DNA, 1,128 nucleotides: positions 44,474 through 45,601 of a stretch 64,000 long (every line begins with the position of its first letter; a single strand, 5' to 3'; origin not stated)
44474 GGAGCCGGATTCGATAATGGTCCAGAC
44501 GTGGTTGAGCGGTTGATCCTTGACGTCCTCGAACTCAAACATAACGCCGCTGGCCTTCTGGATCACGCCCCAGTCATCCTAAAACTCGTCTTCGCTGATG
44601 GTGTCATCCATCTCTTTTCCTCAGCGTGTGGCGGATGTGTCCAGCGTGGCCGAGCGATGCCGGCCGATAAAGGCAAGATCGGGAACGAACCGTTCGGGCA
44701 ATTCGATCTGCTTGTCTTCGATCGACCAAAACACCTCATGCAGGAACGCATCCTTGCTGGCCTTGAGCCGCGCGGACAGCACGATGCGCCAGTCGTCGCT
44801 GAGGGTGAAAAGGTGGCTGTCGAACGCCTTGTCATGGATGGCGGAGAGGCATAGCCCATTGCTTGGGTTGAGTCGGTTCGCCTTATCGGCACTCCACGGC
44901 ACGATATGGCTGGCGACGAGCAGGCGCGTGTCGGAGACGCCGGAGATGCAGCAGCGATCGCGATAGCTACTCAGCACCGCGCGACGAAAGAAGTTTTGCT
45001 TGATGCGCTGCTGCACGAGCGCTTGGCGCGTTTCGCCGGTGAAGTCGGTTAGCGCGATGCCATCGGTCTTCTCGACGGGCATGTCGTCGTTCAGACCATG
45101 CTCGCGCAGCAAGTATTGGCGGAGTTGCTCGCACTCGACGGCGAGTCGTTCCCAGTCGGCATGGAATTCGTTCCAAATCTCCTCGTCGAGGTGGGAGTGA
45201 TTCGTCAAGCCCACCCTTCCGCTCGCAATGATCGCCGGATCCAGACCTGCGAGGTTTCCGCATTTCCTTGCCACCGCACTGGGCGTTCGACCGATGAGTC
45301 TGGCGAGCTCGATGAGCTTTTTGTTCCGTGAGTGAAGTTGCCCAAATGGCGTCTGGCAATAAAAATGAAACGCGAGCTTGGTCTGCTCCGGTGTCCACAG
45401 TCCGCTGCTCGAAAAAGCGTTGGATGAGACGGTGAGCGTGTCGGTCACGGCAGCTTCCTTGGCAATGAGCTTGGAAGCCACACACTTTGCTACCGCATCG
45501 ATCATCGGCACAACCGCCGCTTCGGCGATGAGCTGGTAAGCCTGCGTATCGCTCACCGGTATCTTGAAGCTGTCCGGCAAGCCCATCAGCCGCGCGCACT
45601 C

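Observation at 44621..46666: Single-chain HTH + 5mC methyltransferase + HNH nuclease: candidate unusual restriction/defence enzyme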

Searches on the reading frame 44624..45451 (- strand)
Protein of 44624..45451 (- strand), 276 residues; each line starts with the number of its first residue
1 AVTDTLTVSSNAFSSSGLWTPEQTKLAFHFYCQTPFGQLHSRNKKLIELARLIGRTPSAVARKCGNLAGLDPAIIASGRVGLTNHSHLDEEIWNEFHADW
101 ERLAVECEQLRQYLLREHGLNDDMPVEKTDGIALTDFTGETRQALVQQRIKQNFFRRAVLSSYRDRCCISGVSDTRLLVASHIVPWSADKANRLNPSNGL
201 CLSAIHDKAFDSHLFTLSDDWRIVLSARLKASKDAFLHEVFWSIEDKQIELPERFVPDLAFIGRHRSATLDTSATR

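Call 10: search_solved_structures(query=window:44624-45427:-, max_evalue=1, show_alignments=2)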
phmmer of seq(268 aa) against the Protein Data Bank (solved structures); distinct sequences matched with E-value up to 1: 1.
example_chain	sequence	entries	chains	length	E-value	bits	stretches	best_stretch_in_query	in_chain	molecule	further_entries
6yex_A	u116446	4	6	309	9.3e-09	38.1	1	134-222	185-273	HNH endonuclease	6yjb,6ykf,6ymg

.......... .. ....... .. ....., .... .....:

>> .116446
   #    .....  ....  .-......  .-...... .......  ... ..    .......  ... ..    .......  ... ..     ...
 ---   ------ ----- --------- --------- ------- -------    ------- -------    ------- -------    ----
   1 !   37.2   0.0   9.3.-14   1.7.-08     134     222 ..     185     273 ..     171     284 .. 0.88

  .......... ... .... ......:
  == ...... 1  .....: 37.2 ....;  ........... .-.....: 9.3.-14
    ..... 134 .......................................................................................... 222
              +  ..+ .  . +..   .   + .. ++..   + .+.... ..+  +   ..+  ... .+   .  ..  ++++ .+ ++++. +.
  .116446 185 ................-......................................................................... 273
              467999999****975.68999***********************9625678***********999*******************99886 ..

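Call 11: find_homologous_proteins(query=window:44624-45427:-)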
Query seq(268 aa) (268 aa): 4659 proteins with E <= 0.001 among 5576 candidates; the best 120 are listed.
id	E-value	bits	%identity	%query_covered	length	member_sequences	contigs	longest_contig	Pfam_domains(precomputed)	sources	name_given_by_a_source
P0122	9.8e-134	463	75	100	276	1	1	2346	PF13391.13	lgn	-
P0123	6.2e-132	457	77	99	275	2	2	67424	PF13391.13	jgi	jgi:putative restriction endonuclease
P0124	1.2e-131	456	76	98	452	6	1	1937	PF13391.13,PF00145.24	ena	-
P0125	1.3e-131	456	75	99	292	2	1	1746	PF13391.13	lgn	-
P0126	3.4e-131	454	76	99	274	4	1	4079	PF13391.13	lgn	-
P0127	4.5e-131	454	75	97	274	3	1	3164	PF13391.13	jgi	-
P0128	5.1e-131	454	76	97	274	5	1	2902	PF13391.13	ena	-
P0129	2.6e-130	451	75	99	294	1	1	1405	PF13391.13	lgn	-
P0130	3.2e-130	451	76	97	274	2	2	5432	PF13391.13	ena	-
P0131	8.1e-130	450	74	98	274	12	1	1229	PF13391.13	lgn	-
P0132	2.8e-129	448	76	96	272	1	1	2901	PF13391.13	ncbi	-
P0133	3.5e-129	448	73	99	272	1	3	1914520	PF13391.13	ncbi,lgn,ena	-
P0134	3.6e-129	448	75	97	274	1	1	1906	PF13391.13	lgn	-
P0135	6.2e-129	447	75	99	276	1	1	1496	PF13391.13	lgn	-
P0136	1.5e-128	446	73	99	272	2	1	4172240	PF13391.13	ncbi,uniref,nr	ncbi:HNH endonuclease [Rhodanobacter glycinis]|uniref:HNH endonuclease n=2 Tax=Rhodanobacter glycini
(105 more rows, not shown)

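Call 12: find_encoding_contigs(protein=P0136, flank=6000, max_places=3)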
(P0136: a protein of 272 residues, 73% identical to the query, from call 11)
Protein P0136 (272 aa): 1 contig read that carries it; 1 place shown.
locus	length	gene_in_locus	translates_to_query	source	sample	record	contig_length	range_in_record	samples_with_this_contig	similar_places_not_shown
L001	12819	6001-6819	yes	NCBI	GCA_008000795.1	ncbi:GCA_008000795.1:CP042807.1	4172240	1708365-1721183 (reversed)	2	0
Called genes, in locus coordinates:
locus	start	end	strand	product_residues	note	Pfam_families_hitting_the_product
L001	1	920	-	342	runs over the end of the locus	PF02746:MR_MLE_N, PF13378:MR_MLE_C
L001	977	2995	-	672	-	PF00144:Beta-lactamase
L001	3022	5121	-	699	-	PF07715:Plug, PF00593:TonB_dep_Rec_b-barrel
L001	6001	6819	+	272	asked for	PF13391:HNH_2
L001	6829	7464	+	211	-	-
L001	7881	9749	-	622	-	PF02518:HATPase_c (weak), PF13589:HATPase_c_3, PF00183:HSP90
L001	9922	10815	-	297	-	PF01435:Peptidase_M48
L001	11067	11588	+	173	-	PF01814:Hemerythrin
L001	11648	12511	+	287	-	PF00749:tRNA-synt_1c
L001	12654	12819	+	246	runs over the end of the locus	PF00106:adh_short, PF01370:Epimerase, PF05368:NmrA (weak), PF08659:KR, PF16363:GDP_Man_Dehyd (weak), PF13460:NAD_binding_10, PF13561:adh_short_C2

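Call 13: find_encoding_contigs(protein=P0133, flank=6000, max_places=3)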
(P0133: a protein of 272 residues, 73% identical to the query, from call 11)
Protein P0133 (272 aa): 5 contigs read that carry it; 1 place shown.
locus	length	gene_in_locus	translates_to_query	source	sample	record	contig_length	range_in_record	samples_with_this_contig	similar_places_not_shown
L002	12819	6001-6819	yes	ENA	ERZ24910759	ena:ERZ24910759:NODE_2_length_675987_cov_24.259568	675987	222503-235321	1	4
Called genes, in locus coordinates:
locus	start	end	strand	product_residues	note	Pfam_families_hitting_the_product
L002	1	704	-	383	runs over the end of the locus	PF13421:Band_7_1 (faint)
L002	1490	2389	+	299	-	PF04542:Sigma70_r2, PF04545:Sigma70_r4 (weak), PF08281:Sigma70_r4_2, PF22233:PhyR_sigma-like (weak)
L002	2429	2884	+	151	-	PF02627:CMD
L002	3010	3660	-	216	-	PF19700:DUF6198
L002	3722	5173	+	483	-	PF00392:GntR, PF00155:Aminotran_1_2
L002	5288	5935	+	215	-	-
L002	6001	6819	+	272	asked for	PF13391:HNH_2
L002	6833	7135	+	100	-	-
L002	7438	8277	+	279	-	PF04471:Mrr_cat, PF22722:NA-iREase1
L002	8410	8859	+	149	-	PF00165:HTH_AraC (weak), PF12833:HTH_18, PF00165:HTH_AraC (weak)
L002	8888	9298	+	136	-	PF00903:Glyoxalase, PF12681:Glyoxalase_2 (faint), PF18029:Glyoxalase_6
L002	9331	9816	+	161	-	-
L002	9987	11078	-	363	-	PF01699:Na_Ca_ex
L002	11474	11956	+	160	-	-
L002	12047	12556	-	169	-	-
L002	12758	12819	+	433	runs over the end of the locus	PF17767:NAPRTase_N, PF04095:NAPRTase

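Call 34: search_protein_representatives(protein=window:44624-45451:-)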
Query: 276 residues. Proteins with E-value up to 0.001 (for the whole library): 10226; up to 1e-10: 2644; up to 1e-30: 394. The best 150 are listed.
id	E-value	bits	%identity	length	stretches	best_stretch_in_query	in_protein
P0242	4.4e-96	337.6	63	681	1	16-267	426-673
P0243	3.9e-95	334.4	58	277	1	10-273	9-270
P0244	5.6e-87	307.7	55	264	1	16-268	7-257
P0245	4.3e-68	245.8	49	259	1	16-268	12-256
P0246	8.1e-68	244.9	69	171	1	103-268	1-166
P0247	3.4e-64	233.0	57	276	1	39-238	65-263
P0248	3.0e-62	226.6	46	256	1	19-267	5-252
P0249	4.6e-62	226.0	47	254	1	19-267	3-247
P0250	6.2e-62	225.6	44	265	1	17-267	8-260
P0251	9.0e-62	225.0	49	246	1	17-269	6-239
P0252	5.4e-61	222.5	43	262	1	19-267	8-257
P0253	1.7e-59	217.5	44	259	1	16-265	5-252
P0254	2.0e-59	217.4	50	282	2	134-268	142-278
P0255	2.3e-59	217.2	44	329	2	16-267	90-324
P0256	5.2e-59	216.0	45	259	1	18-266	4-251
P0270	4.4e-55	203.1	44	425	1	16-267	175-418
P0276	3.5e-54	200.1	40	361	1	16-267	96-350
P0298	1.1e-51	192.0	42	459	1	18-267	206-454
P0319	9.8e-50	185.6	42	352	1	14-268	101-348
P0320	1.3e-49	185.2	39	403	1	18-267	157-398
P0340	9.8e-48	179.0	42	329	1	17-267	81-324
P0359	8.4e-47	176.0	41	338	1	10-263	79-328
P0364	2.3e-46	174.5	39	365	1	15-267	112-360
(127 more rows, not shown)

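Call 35: predict_structure(alignment_id=A1)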
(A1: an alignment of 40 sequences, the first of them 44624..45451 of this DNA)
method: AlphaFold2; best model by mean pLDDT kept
length: 276 residues; sequences in the alignment: 40
mean_pLDDT: 68.3   pTM: 0.58
mean pLDDT of the five models: 68.3, 67.9, 67.6, 67.5, 66.4
residues with pLDDT >= 90: 49; 70-90: 101; 50-70: 45; < 50: 81
segments of 3 or more residues with pLDDT < 50: 1-3, 124-138, 140-148, 156-204
pLDDT, mean of each block of 10 residues (from residue 1): 63 91 94 80 93 95 90 67 84 84 81 87 43 38 47 48 36 35 38 36 57 83 85 71 74 61 85 57
secondary structure, 60 per line:
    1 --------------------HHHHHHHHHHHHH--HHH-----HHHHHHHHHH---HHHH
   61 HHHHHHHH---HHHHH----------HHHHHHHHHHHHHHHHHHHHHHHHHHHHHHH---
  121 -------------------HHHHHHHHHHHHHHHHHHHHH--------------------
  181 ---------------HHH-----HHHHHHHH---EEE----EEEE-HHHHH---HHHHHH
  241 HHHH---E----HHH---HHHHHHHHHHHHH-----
elements in order: H21-33 H44-53 H57-68 H72-76 H87-117 H140-160 H204-211 E215-217 E222-225 H227-231 H235-244 H259-271

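Call 37: search_protein_families(library=pfam, proteins=[P0270, P0298, P0320, P0276, P0364, P0319, P0359, P0255, P0340, P0243], max_evalue=0.001)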
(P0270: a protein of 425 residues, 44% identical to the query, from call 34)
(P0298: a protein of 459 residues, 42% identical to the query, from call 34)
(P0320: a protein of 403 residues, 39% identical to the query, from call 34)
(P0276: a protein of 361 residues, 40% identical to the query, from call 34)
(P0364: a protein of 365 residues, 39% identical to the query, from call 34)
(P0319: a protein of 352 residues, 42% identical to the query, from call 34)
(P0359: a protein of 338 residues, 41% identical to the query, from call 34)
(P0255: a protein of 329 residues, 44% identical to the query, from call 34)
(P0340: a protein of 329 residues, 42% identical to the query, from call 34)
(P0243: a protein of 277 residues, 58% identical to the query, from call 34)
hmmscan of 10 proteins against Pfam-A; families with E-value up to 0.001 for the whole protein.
P0270 (425 aa): 1 family
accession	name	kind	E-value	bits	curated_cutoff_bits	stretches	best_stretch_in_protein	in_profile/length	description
PF13391.12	HNH_2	-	7.8e-13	48.5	21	1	318-369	1-66/66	HNH endonuclease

P0298 (459 aa): 3 families
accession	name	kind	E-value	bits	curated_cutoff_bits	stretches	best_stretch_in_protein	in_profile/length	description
PF00145.23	DNA_methylase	-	1.4e-22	81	22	1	92-172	1-79/324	C-5 cytosine-specific DNA methylase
PF13391.12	HNH_2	-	1.6e-11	44.3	21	1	354-405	1-66/66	HNH endonuclease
PF13560.12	HTH_31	-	0.00011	22.9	27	1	27-58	5-36/64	Helix-turn-helix domain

P0320 (403 aa): 1 family
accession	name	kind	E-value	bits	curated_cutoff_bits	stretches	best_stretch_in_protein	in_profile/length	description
PF13391.12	HNH_2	-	1.1e-12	48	21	1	297-348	1-65/66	HNH endonuclease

P0276 (361 aa): 1 family
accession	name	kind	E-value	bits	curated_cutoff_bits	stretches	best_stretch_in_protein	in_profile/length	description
PF13391.12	HNH_2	-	6.7e-12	45.5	21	1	249-299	1-65/66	HNH endonuclease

P0364 (365 aa): 1 family
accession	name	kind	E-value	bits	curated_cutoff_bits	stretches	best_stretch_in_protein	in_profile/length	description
PF13391.12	HNH_2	-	4.5e-11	42.9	21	1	259-309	1-65/66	HNH endonuclease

P0319 (352 aa): 1 family
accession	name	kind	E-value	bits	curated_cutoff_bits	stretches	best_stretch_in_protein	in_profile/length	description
PF13391.12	HNH_2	-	3.7e-12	46.4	21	1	244-297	1-66/66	HNH endonuclease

P0359 (338 aa): 1 family
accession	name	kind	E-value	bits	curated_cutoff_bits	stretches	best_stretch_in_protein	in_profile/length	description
PF13391.12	HNH_2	-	4.5e-12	46.1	21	1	232-281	1-65/66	HNH endonuclease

P0255 (329 aa): 1 family
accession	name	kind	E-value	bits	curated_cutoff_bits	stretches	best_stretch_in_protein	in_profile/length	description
PF13391.12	HNH_2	-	4.3e-11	42.9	21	1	229-279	1-65/66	HNH endonuclease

P0340 (329 aa): 1 family
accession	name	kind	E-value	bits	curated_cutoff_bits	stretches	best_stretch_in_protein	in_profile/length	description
PF13391.12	HNH_2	-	2.9e-13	49.9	21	1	224-275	1-66/66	HNH endonuclease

P0243 (277 aa): 1 family
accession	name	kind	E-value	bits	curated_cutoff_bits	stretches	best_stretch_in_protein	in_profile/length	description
PF13391.12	HNH_2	-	6.7e-10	39.1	21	1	165-215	1-65/66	HNH endonuclease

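Call 38: find_related_loci(query=A1, collection=genome_contigs, flank=5000)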
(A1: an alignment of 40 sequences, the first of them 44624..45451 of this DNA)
Query A1 (276 aa) in genome_contigs; peptide patterns used: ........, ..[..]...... (x = any residue, [..] = any of these).
451 stretches matched a pattern; 323 encode a relative of the query (tblastn E <= 1e-3); the best 80 are kept; 80 distinct loci.
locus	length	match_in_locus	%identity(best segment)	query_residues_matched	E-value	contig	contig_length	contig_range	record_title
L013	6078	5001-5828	87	1-276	3e-165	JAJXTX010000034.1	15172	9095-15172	MAG: Proteobacteria bacterium isolate BP4.bin6 NODE_4749_length_15172_cov_30.745430, whole genome shotgun sequence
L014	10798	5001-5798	83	1-266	1e-155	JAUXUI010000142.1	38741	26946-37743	MAG: Lysobacteraceae bacterium isolate C15_concoct.bin.108 C15_k141_236182, whole genome shotgun sequence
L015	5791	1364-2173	77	2-271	3e-143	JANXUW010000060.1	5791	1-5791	MAG: Pseudolysobacter sp. isolate 340R_metabat_194 340R_k141_1348834, whole genome shotgun sequence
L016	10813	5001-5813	73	2-272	1e-138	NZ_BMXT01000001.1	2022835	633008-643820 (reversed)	Rhodanobacter panaciterrae strain KCTC 22232 sequence01, whole genome shotgun sequence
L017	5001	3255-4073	74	2-274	1e-139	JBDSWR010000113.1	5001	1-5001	MAG: Rhodanobacter sp. isolate cluster1_bin.632 k127_14262580, whole genome shotgun sequence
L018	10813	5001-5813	73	4-274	3e-136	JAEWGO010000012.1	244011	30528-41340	MAG: Proteobacteria bacterium isolate OH_PBlB_32 k127_1307652, whole genome shotgun sequence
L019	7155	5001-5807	72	4-272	2e-135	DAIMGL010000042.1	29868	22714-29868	MAG TPA_asm: Rhodanobacteraceae bacterium isolate CTOTU41418 NODE_55_length_29868_cov_15.837621, whole genome shotgun se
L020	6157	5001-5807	72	4-272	4e-134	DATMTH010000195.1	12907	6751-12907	MAG TPA_asm: Rhodanobacter sp. isolate SMAG_U13007 k141_494851, whole genome shotgun sequence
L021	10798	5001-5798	73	7-272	3e-133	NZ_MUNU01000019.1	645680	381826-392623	Rhodanobacter sp. B05 NODE_1_length_645680_cov_11.9856_ID_1, whole genome shotgun sequence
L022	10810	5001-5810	71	1-270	8e-131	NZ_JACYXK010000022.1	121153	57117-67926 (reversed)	Rhodanobacter sp. DHB23 scaffold395__8.1, whole genome shotgun sequence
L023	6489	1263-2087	68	2-276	2e-129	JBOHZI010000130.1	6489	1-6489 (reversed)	MAG: Gammaproteobacteria bacterium isolate SE1509_metabat2.bin.15 NODE_4507_length_6489_cov_1.110500, whole genome shotg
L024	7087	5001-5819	68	1-273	3e-129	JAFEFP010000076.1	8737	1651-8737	MAG: Proteobacteria bacterium isolate SZAS LIN-95 LIN-496__76__length-8737, whole genome shotgun sequence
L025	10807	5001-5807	69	2-270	7e-127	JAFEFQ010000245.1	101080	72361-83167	MAG: Proteobacteria bacterium isolate SZAS LIN-96 LIN-546__245__length-101080, whole genome shotgun sequence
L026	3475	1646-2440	69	8-272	6e-130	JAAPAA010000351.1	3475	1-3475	MAG: Thiobacillaceae bacterium isolate AHI16 k141_1391131, whole genome shotgun sequence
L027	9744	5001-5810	71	1-270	6e-125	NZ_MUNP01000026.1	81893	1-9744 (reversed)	Rhodanobacter sp. C06 NODE_21_length_81893_cov_11.7093_ID_41, whole genome shotgun sequence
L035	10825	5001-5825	66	2-276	3e-121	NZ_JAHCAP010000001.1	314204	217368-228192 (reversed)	MAG: Dokdonella sp. isolate ACE_PRO70 PRO70_1, whole genome shotgun sequence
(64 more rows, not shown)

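Call 41: search_protein_families(library=pfam, proteins=[L001:6829-7461:+, L002:6833-7132:+], max_evalue=1)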
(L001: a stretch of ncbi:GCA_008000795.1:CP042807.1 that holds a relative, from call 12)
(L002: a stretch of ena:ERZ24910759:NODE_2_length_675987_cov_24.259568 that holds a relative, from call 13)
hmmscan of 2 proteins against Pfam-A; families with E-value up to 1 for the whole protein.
L001:6829-7461:+ (211 aa): 1 family
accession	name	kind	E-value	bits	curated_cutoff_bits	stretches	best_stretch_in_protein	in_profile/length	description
PF00633.29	HHH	-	0.02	15.2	24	1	167-186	1-20/30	Helix-hairpin-helix motif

L002:6833-7132:+ (100 aa): 0 families

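Call 42: search_protein_families(library=phrogs, proteins=[L001:6829-7461:+, window:44624-45451:-], max_evalue=0.01)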
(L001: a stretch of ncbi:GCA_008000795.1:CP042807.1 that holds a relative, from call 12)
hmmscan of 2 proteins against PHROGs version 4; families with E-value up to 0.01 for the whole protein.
L001:6829-7461:+ (211 aa): 0 families

window:44624-45451:- (276 aa): 3 families
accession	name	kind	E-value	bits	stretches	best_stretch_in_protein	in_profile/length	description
phrog_23050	-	unknown function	3.5e-06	27.4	1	141-218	265-339/383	-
phrog_20585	-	unknown function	1.8e-05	24.9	1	118-218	186-286/337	-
phrog_31713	-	unknown function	0.0017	18.6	1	143-236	187-273/292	-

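Call 43: fold_search(model_id=the predicted structure, library=pdb)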
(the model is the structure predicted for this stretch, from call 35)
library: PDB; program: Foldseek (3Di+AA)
matches with E <= 10: 21; with E <= 0.001: 0
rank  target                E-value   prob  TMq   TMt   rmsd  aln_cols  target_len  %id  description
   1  8vyy_A                3.9e-01  0.20  0.16  0.17  12.9       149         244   12  The crystal structure of MarE in complex with its native substrate, beta-methyl-L-tryptophan (released 2025-04-02)
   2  9ca3_C                5.0e-01  0.18  0.16  0.17  12.8       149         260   14  Crystal structure of MarE C280S in complex with cyanide bound heme and its native substrate, beta-methyl-L-tryptophan (released 2025-04-02)
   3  9ca3_D                5.8e-01  0.15  0.16  0.17  12.8       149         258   14  Crystal structure of MarE C280S in complex with cyanide bound heme and its native substrate, beta-methyl-L-tryptophan (released 2025-04-02)
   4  9ca3_B                7.5e-01  0.14  0.16  0.16  12.8       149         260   14  Crystal structure of MarE C280S in complex with cyanide bound heme and its native substrate, beta-methyl-L-tryptophan (released 2025-04-02)
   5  6ghs                  1.2e+00  0.66  0.19  0.18   6.2        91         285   22  Modification dependent TagI restriction endonuclease (released 2018-08-29)
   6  9ca3_A                1.2e+00  0.11  0.16  0.17  12.8       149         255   13  Crystal structure of MarE C280S in complex with cyanide bound heme and its native substrate, beta-methyl-L-tryptophan (released 2025-04-02)
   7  9l5r_L                4.0e+00  0.01  0.13  0.08  38.8       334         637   15  Cryo-EM structure of the thermophile spliceosome (state ILS) (released 2025-03-12)
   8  7ng9_A                4.2e+00  0.02  0.10  0.08  22.6       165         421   12  Trimeric efflux pump Klebsiella TolC (released 2021-06-30)
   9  9l5s_L                4.4e+00  0.01  0.13  0.07  42.5       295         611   15  Cryo-EM structure of the thermophile spliceosome (state B*Q1) (released 2025-03-12)
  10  8sva_T                5.6e+00  0.02  0.12  0.15  20.4       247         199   10  Structure of the Rhodococcus sp. USK13 DarR-20 bp DNA complex (released 2023-11-01)
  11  1ek9_A                5.9e+00  0.01  0.11  0.08  30.6       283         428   11  2.1A X-RAY STRUCTURE OF TOLC: AN INTEGRAL OUTER MEMBRANE PROTEIN AND EFFLUX PUMP COMPONENT FROM ESCHERICHIA COLI (released 2000-06-28)
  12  1hfe_L                6.2e+00  0.01  0.11  0.08  18.1       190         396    8  1.6 A RESOLUTION STRUCTURE OF THE FE-ONLY HYDROGENASE FROM DESULFOVIBRIO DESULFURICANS (released 1999-04-20)
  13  3hrt_B                6.9e+00  0.02  0.10  0.12  16.0       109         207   12  Crystal Structure of ScaR with bound Cd2+ (released 2009-06-23)
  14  3loc_C                7.3e+00  0.02  0.13  0.16  16.1       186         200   11  Crystal structure of putative transcriptional regulator ycdc (released 2010-03-16)
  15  5vju                  7.6e+00  0.02  0.11  0.14  16.4       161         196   13  De Novo Photosynthetic Reaction Center Protein Variant Equipped with His-Tyr H-bond, Heme B, and Cd(II) ions (released 2018-04-25)
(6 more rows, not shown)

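Call 45: search_solved_structures(query=A2, max_evalue=10, show_alignments=3)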
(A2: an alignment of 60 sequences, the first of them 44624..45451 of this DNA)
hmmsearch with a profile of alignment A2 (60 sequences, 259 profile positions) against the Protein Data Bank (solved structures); distinct sequences matched with E-value up to 10: 24.
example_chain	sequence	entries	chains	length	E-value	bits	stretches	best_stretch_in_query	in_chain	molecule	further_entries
6yex_A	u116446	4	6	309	1.2e-24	90.2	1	93-218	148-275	HNH endonuclease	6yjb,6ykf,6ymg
5t3u_A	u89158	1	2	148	0.059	15.8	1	11-60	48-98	PTS system, IIA component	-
1hw5_A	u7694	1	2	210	0.2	14.1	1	3-60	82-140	CATABOLITE GENE ACTIVATOR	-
7aoi_AR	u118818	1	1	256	0.46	12.9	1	137-238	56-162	50S ribosomal protein L17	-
6hiv_AR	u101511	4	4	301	0.65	12.4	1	137-238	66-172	50S ribosomal protein L17, putative | bL17m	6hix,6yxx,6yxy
4i09_A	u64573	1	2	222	0.65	12.4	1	3-60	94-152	Catabolite gene activator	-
4o6c_A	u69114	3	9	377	0.84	12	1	55-107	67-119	NS1 | West Nile Virus NS1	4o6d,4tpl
4o6d_B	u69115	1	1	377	0.84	12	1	55-107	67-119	NS1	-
4i02_A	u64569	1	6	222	0.91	11.9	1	3-61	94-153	Catabolite gene activator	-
6ql5_M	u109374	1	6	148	1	11.8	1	29-124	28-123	Translation machinery-associated protein 17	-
6ql7_M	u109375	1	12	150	1.1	11.7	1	29-124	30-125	Translation machinery-associated protein 17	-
1o3q_A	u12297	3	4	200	1.1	11.6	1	3-60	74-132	CATABOLITE GENE ACTIVATOR PROTEIN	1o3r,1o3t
1o3s_A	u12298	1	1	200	1.1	11.6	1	3-60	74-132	CATABOLITE GENE ACTIVATOR PROTEIN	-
1cgp_A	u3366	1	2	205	1.2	11.5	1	3-60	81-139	PROTEIN (CATABOLITE GENE ACTIVATOR PROTEIN (CAP))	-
1i6x_A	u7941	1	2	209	1.2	11.5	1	3-60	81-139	CATABOLITE GENE ACTIVATOR PROTEIN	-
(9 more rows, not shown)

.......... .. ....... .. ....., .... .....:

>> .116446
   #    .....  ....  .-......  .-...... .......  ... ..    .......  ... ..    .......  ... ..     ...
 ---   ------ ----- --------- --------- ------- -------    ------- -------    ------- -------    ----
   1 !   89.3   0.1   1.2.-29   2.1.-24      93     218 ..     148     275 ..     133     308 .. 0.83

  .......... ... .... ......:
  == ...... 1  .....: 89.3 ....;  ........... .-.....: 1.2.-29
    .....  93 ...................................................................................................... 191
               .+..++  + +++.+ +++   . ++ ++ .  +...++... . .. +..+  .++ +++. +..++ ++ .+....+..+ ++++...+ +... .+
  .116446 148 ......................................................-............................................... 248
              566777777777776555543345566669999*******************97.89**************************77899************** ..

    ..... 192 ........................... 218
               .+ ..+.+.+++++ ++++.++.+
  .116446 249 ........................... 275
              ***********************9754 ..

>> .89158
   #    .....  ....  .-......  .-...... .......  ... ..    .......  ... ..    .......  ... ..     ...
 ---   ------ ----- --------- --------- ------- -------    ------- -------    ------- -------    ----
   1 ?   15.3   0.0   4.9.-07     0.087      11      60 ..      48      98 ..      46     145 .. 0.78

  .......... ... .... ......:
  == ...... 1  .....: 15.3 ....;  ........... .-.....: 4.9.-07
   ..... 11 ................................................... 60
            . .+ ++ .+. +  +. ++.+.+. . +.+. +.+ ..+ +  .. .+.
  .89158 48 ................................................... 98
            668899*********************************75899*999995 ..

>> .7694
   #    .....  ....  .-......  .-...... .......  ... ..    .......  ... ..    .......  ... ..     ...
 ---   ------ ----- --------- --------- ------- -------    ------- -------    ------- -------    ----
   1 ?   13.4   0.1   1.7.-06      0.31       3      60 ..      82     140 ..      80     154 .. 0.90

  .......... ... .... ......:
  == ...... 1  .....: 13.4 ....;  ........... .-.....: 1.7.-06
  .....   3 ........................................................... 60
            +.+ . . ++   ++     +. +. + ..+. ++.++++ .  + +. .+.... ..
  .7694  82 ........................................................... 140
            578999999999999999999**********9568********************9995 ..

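Call 104: search_protein_families(library=pfam, proteins=[L035:4225-4944:+, L035:4737-5819:+, L035:2981-4225:+], max_evalue=0.001)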
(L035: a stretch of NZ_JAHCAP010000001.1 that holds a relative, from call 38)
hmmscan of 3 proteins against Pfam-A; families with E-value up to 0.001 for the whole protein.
L035:4225-4944:+ (240 aa): 1 family
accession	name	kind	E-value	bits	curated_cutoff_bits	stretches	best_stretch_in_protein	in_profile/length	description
PF03852.21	Vsr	-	3.5e-28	97.7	27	1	101-170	1-71/74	DNA mismatch endonuclease Vsr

L035:4737-5819:+ (361 aa): 1 family
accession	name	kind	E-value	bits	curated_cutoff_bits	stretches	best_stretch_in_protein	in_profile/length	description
PF13391.12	HNH_2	-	1.1e-12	48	21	1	254-304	1-65/66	HNH endonuclease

L035:2981-4225:+ (415 aa): 3 families
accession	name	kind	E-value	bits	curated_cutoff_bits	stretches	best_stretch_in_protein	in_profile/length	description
PF00145.23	DNA_methylase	-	7.7e-85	285.6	22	1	68-395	1-323/324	C-5 cytosine-specific DNA methylase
PF13518.12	HTH_28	-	0.00023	21.6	25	1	8-36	6-33/52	Helix-turn-helix domain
PF13551.12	HTH_29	-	0.00024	21.6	28.1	0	8-38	5-35/64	Winged helix-turn helix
